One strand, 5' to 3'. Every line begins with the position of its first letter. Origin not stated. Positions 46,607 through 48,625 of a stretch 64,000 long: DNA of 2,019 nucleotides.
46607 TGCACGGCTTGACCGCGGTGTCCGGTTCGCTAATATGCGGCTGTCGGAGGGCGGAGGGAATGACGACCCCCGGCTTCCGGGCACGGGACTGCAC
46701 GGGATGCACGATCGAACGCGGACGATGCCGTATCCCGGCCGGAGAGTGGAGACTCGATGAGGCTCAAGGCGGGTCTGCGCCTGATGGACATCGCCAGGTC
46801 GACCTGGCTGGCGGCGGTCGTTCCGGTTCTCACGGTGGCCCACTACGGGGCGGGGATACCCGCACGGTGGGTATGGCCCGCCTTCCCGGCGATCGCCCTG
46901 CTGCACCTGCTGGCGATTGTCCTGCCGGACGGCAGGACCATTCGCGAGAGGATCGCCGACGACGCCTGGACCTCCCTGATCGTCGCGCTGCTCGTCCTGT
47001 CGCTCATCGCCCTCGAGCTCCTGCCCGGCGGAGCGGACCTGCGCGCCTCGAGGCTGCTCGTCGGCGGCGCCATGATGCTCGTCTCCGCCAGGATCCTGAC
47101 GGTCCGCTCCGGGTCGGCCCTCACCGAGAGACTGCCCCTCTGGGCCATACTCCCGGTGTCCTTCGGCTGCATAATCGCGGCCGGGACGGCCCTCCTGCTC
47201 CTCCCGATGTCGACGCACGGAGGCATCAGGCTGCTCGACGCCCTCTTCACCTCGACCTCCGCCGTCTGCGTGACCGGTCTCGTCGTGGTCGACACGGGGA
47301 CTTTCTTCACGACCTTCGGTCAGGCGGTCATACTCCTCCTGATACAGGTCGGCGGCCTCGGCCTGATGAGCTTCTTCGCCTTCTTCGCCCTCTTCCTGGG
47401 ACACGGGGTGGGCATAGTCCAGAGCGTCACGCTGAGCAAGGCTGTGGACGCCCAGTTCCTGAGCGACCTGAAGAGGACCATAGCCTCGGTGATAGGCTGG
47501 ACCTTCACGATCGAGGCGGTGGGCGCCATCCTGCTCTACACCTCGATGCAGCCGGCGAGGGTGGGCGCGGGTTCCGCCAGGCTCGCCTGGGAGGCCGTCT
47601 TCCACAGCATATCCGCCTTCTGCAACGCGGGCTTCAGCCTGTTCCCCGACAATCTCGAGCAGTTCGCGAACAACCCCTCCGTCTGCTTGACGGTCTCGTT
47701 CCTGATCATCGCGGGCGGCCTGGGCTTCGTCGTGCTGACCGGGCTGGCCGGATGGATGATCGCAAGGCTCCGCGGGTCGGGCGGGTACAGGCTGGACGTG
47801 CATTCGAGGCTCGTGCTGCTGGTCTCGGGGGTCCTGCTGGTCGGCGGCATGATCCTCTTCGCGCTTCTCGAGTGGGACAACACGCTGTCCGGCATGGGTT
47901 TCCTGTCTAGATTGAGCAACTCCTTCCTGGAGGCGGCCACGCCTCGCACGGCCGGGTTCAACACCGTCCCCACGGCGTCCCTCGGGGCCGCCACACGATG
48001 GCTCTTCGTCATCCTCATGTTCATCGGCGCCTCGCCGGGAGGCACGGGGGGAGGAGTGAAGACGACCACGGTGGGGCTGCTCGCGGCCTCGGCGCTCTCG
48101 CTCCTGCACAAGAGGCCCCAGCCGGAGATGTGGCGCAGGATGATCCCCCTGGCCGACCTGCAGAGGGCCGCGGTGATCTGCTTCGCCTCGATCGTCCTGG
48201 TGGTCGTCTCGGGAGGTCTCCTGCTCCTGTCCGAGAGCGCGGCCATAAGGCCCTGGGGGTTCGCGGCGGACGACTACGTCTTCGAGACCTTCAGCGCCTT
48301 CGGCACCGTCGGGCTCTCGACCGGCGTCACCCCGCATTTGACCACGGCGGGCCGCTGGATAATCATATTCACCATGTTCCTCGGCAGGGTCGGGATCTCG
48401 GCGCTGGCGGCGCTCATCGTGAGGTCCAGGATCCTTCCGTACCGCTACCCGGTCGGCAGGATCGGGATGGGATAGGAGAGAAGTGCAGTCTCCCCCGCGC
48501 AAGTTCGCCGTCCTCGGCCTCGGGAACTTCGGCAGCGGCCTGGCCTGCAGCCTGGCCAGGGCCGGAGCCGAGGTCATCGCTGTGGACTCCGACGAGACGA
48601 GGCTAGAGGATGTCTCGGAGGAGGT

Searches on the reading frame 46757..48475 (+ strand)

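Call 50: search_protein_families(library=pfam, proteins=[window:46757-48475:+], max_evalue=0.001)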
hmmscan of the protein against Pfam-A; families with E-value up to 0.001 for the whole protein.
window:46757-48475:+ (572 aa): 1 family
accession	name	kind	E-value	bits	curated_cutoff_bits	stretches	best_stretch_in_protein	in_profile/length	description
PF02386.22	TrkH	-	5.4e-53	180.6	27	1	157-552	61-488/502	Cation transport protein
